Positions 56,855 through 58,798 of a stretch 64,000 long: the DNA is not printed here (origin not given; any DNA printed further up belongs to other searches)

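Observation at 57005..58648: Unusual tri-domain fusion: IscU-like scaffold + Mrp/NBP35 ATPase + NifX-like cofactor-binding domain in one polypeptide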

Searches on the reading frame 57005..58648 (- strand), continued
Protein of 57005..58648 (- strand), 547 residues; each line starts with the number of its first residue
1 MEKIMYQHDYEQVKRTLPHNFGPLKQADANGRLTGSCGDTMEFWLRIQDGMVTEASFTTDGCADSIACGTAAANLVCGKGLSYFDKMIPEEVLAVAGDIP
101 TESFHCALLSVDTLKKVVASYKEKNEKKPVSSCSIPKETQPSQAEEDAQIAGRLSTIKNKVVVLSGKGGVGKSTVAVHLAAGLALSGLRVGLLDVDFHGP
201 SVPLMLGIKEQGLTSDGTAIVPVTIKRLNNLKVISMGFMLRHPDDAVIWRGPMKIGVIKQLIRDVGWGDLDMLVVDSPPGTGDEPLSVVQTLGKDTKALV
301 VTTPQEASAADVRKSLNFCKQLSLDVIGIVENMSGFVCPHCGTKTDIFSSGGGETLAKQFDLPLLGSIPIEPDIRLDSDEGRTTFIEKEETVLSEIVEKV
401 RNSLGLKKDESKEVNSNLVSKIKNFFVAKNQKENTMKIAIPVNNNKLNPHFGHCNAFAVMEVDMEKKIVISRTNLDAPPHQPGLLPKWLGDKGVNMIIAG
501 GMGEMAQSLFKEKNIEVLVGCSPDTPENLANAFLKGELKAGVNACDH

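Call 16: find_encoding_contigs(protein=P0001, flank=10000, max_places=3)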
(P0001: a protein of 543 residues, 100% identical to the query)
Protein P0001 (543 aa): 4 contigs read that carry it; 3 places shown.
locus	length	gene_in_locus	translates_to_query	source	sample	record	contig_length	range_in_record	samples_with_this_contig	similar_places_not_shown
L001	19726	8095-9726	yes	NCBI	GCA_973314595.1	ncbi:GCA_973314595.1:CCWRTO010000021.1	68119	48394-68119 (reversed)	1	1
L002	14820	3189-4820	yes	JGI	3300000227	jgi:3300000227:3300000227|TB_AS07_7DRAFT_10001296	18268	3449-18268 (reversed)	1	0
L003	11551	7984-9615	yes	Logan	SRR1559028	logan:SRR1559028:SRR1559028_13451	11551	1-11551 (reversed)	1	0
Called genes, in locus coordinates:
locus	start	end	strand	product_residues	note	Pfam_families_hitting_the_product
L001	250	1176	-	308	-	PF02779:Transket_pyr, PF17147:PFOR_II (faint), PF02780:Transketolase_C, PF22613:Transketolase_C_1 (weak)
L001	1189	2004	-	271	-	PF00456:Transketolase_N, PF13292:DXP_synthase_N, PF00676:E1_dh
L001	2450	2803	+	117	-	PF00085:Thioredoxin, PF00578:AhpC-TSA (faint), PF13098:Thioredoxin_2, PF14595:Thioredoxin_9 (weak), PF13728:TraF (weak), PF13905:Thioredoxin_8 (faint)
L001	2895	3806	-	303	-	PF08901:DUF1847, PF00581:Rhodanese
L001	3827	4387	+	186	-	PF12801:Fer4_5 (weak), PF00037:Fer4 (faint), PF13237:Fer4_10 (weak), PF12838:Fer4_7 (weak), PF13187:Fer4_9 (weak)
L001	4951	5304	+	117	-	PF17253:DUF5320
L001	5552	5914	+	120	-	PF02579:Nitro_FeMo-Co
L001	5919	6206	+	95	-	PF01937:ARMT1-like_dom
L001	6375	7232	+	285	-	PF01656:CbiA, PF10609:ParA (weak), PF13614:AAA_31 (faint), PF13187:Fer4_9 (faint), PF00037:Fer4 (weak), PF12837:Fer4_6 (faint), PF14697:Fer4_21 (weak), PF00037:Fer4 (weak), +1 more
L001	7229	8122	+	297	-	PF01656:CbiA, PF10609:ParA (faint), PF13484:Fer4_16 (faint), PF13237:Fer4_10 (weak), PF14697:Fer4_21, PF12838:Fer4_7, PF13187:Fer4_9, PF00037:Fer4 (weak), +5 more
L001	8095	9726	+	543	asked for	PF01592:NifU_N, PF10609:ParA, PF01656:CbiA, PF09140:MipZ (weak), PF13614:AAA_31 (weak), PF02579:Nitro_FeMo-Co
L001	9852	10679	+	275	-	PF23023:Anti-Pycsar_Apyc1 (weak), PF00753:Lactamase_B, PF12706:Lactamase_B_2 (weak)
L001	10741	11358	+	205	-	PF13489:Methyltransf_23, PF03141:Methyltransf_29 (weak), PF01209:Ubie_methyltran, PF13847:Methyltransf_31, PF08241:Methyltransf_11, PF08242:Methyltransf_12, PF13649:Methyltransf_25, PF20922:Anamorsin_N (weak), +1 more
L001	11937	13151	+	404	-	PF00350:Dynamin_N (faint), PF01926:MMR_HSR1, PF18128:HydF_dimer, PF18133:HydF_tetramer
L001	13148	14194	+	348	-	PF04055:Radical_SAM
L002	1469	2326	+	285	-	PF01656:CbiA, PF10609:ParA (weak), PF13614:AAA_31 (faint), PF13187:Fer4_9 (faint), PF00037:Fer4 (weak), PF12837:Fer4_6 (faint), PF14697:Fer4_21 (weak), PF00037:Fer4 (weak), +1 more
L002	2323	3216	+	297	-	PF01656:CbiA, PF10609:ParA (faint), PF13484:Fer4_16 (faint), PF13237:Fer4_10 (weak), PF14697:Fer4_21, PF12838:Fer4_7, PF13187:Fer4_9, PF00037:Fer4 (weak), +5 more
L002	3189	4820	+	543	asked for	PF01592:NifU_N, PF10609:ParA, PF01656:CbiA, PF09140:MipZ (weak), PF13614:AAA_31 (weak), PF02579:Nitro_FeMo-Co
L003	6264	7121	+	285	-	PF01656:CbiA, PF10609:ParA (weak), PF13614:AAA_31 (faint), PF13187:Fer4_9 (faint), PF00037:Fer4 (weak), PF12837:Fer4_6 (faint), PF14697:Fer4_21 (weak), PF00037:Fer4 (weak), +1 more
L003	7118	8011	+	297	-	PF01656:CbiA, PF10609:ParA (faint), PF13484:Fer4_16 (faint), PF13237:Fer4_10 (weak), PF14697:Fer4_21, PF12838:Fer4_7, PF13187:Fer4_9, PF00037:Fer4 (weak), +5 more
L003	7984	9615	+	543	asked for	PF01592:NifU_N, PF10609:ParA, PF01656:CbiA, PF09140:MipZ (weak), PF13614:AAA_31 (weak), PF02579:Nitro_FeMo-Co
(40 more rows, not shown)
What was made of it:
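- Three independent assemblies carry the identical ORF (call 16).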

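Call 21: find_related_loci(query=A1, collection=genome_contigs, flank=8000)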
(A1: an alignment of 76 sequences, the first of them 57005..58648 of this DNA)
Query A1 (547 aa) in genome_contigs; peptide patterns used: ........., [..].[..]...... (x = any residue, [..] = any of these).
600 stretches matched a pattern (row limit reached: there are more); 582 encode a relative of the query (tblastn E <= 1e-3); the best 80 are kept; 80 distinct loci.
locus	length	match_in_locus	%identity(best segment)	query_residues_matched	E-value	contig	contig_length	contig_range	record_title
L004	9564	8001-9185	48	149-547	9e-117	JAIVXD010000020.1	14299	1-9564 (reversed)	MAG: Anaerolineales bacterium isolate HYP3_US_12_3 NODE_1471_length_14299_cov_1.036671, whole genome shotgun sequence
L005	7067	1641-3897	46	145-547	9e-104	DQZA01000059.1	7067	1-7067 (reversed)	MAG TPA_asm: Desulfobacteraceae bacterium isolate HyVt-17 Ga0136651_10005360, whole genome shotgun sequence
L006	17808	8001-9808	45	18-547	1e-110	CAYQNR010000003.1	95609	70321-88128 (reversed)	MAG TPA_asm: uncultured Desulfobacteraceae bacterium isolate binchicken_co100_362 genome assembly, contig: NODE_253_leng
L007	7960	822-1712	50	110-404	5e-87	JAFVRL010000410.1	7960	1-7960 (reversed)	MAG: Lentisphaeria bacterium isolate RGIG5327 Sheep_Colon-2__c976461, whole genome shotgun sequence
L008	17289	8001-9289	47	102-547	2e-110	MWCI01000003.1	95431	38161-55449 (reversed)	MAG: Spirochaetes bacterium ADurb.Bin218 BWY23_contig000003, whole genome shotgun sequence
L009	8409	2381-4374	47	137-539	5e-83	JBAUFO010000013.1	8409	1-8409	MAG: Candidatus Zixiibacteriota bacterium isolate MFD13088_ilm_asm_bin32 k127_212763, whole genome shotgun sequence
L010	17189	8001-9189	52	137-547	4e-110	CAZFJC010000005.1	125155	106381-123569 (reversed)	MAG TPA_asm: uncultured bacterium isolate binchicken_co7_184 genome assembly, contig: NODE_245_length_125155_cov_11.8334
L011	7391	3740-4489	55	131-381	5e-82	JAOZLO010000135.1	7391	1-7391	MAG: Desulfocapsaceae bacterium isolate GMC10.metabat2.28 NODE_11476_length_7391_cov_6.261041, whole genome shotgun sequ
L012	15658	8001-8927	47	116-412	8e-82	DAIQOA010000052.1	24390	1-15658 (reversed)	MAG TPA_asm: bacterium isolate CTOTU7659 NODE_3421_length_24390_cov_6.899938, whole genome shotgun sequence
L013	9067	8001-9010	54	153-499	5e-91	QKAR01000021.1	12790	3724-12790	MAG: Spirochaetales bacterium isolate SZUA-377 scaffold_15957, whole genome shotgun sequence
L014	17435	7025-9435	40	145-530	3e-80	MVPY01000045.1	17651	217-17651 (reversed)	MAG: Methanobacterium sp. PtaB.Bin024 A4E25_contig000045, whole genome shotgun sequence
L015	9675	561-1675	51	145-547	7e-102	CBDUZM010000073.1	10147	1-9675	MAG TPA_asm: uncultured Spirochaetaceae bacterium isolate SRR22302360_concoct_114 genome assembly, contig: ERZ25073602.2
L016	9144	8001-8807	50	138-403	8e-79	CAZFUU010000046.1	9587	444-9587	MAG TPA_asm: uncultured bacterium isolate SRP263991_co7_896 genome assembly, contig: NODE_14702_length_9587_cov_4.237096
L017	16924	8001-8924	46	113-417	3e-78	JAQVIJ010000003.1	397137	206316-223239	MAG: Deltaproteobacteria bacterium isolate STE_37 NODE_6_length_397137_cov_13.082610_Sandtown_E, whole genome shotgun se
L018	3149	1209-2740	49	144-547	8e-75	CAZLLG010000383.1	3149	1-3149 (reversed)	MAG TPA_asm: uncultured Eubacteriales bacterium isolate SRP167671_co1_161 genome assembly, contig: NODE_36776_length_314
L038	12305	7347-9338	47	21-547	3e-104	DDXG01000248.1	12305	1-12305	MAG TPA_asm: Phycisphaerales bacterium UBA2266 UBA2266_contig_36741, whole genome shotgun sequence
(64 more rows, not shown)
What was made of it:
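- Tried and rejected: The genome_contigs scan with the family alignment (call 21) seeded on generic P-loop motifs (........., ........).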

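Call 22: list_cluster_members(proteins=[P0001, P0004, P0012, P0014, P0028, P0030, P0041, P0046, P0096, P0099])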
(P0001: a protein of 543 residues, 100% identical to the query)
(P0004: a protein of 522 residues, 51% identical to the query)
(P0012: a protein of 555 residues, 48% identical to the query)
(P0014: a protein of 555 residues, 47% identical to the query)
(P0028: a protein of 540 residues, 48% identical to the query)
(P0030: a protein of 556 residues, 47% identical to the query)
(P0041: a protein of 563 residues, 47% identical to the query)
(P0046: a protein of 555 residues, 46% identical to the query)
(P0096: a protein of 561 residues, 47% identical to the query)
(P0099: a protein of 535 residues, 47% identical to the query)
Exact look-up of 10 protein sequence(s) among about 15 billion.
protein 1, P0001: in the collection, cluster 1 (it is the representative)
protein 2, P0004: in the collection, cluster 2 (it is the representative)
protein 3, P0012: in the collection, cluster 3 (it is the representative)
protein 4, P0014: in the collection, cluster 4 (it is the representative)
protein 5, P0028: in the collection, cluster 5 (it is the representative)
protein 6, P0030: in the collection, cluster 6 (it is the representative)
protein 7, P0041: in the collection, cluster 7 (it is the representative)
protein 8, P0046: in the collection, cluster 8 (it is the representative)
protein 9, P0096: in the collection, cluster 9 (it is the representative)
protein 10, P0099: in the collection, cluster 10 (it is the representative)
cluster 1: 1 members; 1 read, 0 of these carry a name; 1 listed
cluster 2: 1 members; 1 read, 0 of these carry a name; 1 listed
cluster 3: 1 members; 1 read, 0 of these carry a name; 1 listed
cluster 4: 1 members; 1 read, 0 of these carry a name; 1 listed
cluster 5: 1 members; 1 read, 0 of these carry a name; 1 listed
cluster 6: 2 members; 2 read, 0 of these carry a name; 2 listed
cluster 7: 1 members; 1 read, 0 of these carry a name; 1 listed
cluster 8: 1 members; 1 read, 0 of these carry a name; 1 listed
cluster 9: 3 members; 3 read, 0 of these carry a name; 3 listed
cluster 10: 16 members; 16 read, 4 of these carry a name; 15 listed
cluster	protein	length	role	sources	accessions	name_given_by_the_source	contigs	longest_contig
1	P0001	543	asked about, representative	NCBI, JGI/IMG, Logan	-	-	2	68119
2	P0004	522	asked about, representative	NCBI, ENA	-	-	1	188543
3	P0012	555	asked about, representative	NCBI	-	-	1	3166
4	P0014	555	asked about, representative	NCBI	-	-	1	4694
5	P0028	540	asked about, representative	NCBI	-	-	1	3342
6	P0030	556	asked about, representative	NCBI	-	-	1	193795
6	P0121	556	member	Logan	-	-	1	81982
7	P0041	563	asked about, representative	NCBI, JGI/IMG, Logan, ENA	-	-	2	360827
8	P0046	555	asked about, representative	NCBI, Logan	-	-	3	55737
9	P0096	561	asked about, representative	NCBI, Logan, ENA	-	-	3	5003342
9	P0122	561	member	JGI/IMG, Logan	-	-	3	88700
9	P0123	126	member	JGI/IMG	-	-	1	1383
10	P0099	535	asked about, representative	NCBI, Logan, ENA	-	-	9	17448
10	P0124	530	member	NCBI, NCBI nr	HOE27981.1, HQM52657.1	MAG TPA: iron-sulfur cluster carrier protein MrpORP [bacterium] | iron-sulfur cluster carrier protein MrpORP [bacterium]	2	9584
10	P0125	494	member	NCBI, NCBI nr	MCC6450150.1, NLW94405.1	MAG: P-loop NTPase [Candidatus Aureabacteria bacterium] | P-loop NTPase [Candidatus Auribacterota bacterium]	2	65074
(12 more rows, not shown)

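Call 24: find_encoding_contigs(protein=P0096, flank=8000, max_places=1)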
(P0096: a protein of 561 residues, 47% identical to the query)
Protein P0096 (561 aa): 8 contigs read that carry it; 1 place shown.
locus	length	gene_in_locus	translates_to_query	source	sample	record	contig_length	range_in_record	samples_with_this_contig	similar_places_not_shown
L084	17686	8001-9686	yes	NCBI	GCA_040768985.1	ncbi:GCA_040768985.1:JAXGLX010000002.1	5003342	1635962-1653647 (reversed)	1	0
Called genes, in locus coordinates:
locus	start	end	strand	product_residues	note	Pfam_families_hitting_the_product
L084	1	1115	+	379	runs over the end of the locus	PF18845:baeRF_family3, PF18848:baeRF_family6, PF18849:baeRF_family7, PF18851:baeRF_family8, PF18855:baeRF_family11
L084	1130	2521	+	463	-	PF00989:PAS, PF08448:PAS_4, PF13426:PAS_9, PF00158:Sigma54_activat, PF14532:Sigma54_activ_2, PF07728:AAA_5, PF25601:AAA_lid_14, PF02954:HTH_8, +3 more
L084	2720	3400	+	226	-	-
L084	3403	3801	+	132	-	PF17253:DUF5320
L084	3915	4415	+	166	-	PF00210:Ferritin, PF02915:Rubrerythrin (faint)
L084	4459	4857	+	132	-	PF02579:Nitro_FeMo-Co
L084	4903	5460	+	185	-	PF01980:TrmO_N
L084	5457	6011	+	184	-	PF01209:Ubie_methyltran, PF13489:Methyltransf_23, PF00891:Methyltransf_2 (weak), PF01728:FtsJ, PF13847:Methyltransf_31, PF08241:Methyltransf_11, PF08242:Methyltransf_12, PF13649:Methyltransf_25, +1 more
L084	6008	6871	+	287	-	PF01656:CbiA, PF10609:ParA (weak), PF13614:AAA_31 (faint), PF13237:Fer4_10 (weak), PF14697:Fer4_21 (weak), PF13187:Fer4_9 (weak), PF00037:Fer4 (weak), PF12837:Fer4_6 (weak), +2 more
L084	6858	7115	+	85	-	PF09723:Zn_ribbon_8, PF23455:DUF7129 (weak)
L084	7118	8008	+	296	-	PF01656:CbiA, PF10609:ParA (faint), PF13484:Fer4_16 (faint), PF12838:Fer4_7 (weak), PF13187:Fer4_9 (weak), PF14697:Fer4_21 (weak), PF00037:Fer4 (weak), PF12837:Fer4_6 (weak), +1 more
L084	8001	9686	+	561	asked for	PF01592:NifU_N, PF09140:MipZ (weak), PF10609:ParA, PF13614:AAA_31 (weak), PF01656:CbiA, PF02579:Nitro_FeMo-Co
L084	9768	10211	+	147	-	PF08821:CGGC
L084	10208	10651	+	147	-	PF03061:4HBT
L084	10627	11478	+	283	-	PF00753:Lactamase_B, PF12706:Lactamase_B_2 (weak)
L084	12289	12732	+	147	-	-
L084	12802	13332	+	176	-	-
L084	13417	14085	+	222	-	PF08713:DNA_alkylation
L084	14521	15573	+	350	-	PF02607:B12-binding_2, PF02310:B12-binding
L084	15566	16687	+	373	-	PF12704:MacB_PCD (weak), PF02687:FtsX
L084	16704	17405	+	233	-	PF00005:ABC_tran, PF02463:SMC_N (faint), PF13304:AAA_21 (faint)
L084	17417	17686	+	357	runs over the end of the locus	-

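Call 25: find_encoding_contigs(protein=P0019, flank=8000, max_places=1)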
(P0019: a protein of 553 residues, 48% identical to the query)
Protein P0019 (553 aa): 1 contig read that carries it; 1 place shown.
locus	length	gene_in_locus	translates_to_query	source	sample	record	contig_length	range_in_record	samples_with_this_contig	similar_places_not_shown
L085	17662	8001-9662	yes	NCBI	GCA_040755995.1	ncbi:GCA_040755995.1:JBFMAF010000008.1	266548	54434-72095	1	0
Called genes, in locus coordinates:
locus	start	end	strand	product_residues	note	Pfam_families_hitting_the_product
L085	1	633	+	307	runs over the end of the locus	PF01156:IU_nuc_hydro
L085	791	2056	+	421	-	PF01053:Cys_Met_Meta_PP, PF00155:Aminotran_1_2, PF06838:Met_gamma_lyase (weak)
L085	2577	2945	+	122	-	PF17253:DUF5320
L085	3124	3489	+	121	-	PF02579:Nitro_FeMo-Co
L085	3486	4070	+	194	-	PF01980:TrmO_N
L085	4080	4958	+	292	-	PF01656:CbiA, PF10609:ParA (weak), PF13614:AAA_31 (faint), PF13187:Fer4_9 (faint), PF25160:LdpA_Fe-S-bd (faint), PF00037:Fer4 (weak), PF14697:Fer4_21 (weak), PF00037:Fer4 (weak), +2 more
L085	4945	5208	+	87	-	PF09723:Zn_ribbon_8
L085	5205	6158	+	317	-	PF04055:Radical_SAM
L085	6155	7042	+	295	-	PF01656:CbiA, PF10609:ParA (faint), PF13191:AAA_16 (faint), PF13237:Fer4_10 (faint), PF13187:Fer4_9 (weak), PF14697:Fer4_21 (weak), PF12838:Fer4_7, PF00037:Fer4 (weak), +1 more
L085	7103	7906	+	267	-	PF01209:Ubie_methyltran, PF08241:Methyltransf_11, PF08242:Methyltransf_12, PF13649:Methyltransf_25, PF13847:Methyltransf_31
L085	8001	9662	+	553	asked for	PF01592:NifU_N, PF10609:ParA, PF00142:Fer4_NifH (faint), PF01656:CbiA, PF09140:MipZ (weak), PF13614:AAA_31 (faint), PF02579:Nitro_FeMo-Co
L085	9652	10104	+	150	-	PF03061:4HBT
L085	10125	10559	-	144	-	-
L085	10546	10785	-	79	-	-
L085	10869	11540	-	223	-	-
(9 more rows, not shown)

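Call 26: find_encoding_contigs(protein=P0015, flank=8000, max_places=1)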
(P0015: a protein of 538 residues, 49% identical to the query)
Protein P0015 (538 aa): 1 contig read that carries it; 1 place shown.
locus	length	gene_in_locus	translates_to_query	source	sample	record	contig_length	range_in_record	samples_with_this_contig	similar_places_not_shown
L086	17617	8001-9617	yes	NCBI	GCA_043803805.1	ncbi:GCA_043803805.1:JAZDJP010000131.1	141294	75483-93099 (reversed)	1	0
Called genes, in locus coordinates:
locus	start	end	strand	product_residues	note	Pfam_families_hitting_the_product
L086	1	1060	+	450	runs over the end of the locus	PF07992:Pyr_redox_2, PF13450:NAD_binding_8 (faint), PF00070:Pyr_redox, PF02852:Pyr_redox_dim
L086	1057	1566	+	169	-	PF01980:TrmO_N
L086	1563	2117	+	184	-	PF13489:Methyltransf_23, PF01209:Ubie_methyltran, PF01728:FtsJ (weak), PF13847:Methyltransf_31, PF08241:Methyltransf_11, PF08242:Methyltransf_12, PF13649:Methyltransf_25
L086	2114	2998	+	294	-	PF00142:Fer4_NifH (faint), PF01656:CbiA, PF10609:ParA, PF13614:AAA_31 (weak), PF12838:Fer4_7 (faint), PF12837:Fer4_6 (faint), PF13237:Fer4_10 (faint), PF00037:Fer4 (weak)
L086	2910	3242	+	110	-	PF09723:Zn_ribbon_8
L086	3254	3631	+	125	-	PF01243:PNPOx_N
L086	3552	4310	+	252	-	PF13489:Methyltransf_23 (weak), PF01209:Ubie_methyltran (weak), PF01728:FtsJ (weak), PF13847:Methyltransf_31, PF08241:Methyltransf_11, PF08242:Methyltransf_12, PF13649:Methyltransf_25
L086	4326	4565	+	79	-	-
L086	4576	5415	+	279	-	PF01026:TatD_DNase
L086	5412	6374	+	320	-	PF04055:Radical_SAM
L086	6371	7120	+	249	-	PF02535:Zip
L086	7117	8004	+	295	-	PF01656:CbiA, PF13187:Fer4_9 (faint), PF00037:Fer4 (faint), PF13237:Fer4_10 (faint), PF14697:Fer4_21, PF12838:Fer4_7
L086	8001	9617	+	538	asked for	PF01592:NifU_N, PF01656:CbiA, PF02374:ArsA_ATPase (weak), PF09140:MipZ (weak), PF10609:ParA, PF13614:AAA_31, PF02579:Nitro_FeMo-Co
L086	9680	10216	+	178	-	PF02915:Rubrerythrin, PF21349:RUBY_RBDX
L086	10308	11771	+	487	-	PF00199:Catalase, PF06628:Catalase-rel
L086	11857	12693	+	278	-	PF00753:Lactamase_B, PF12706:Lactamase_B_2 (weak)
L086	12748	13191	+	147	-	-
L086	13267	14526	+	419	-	-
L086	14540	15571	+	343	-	PF01297:ZnuA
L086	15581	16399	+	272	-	PF00950:ABC-3, PF01032:FecCD (weak)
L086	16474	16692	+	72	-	-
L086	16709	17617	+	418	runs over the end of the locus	PF00155:Aminotran_1_2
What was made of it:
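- Conserved ORP synteny in genomes labelled Acidobacteriota and Planctomycetota and in a further unnamed 5-Mb genome: DUF5320, a small Di-Nase, two MinD-Fer4 genes, the tri-domain gene, and (in L084 and L086) an MBL-fold gene; one locus has a sigma54 activator (calls 24-26).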
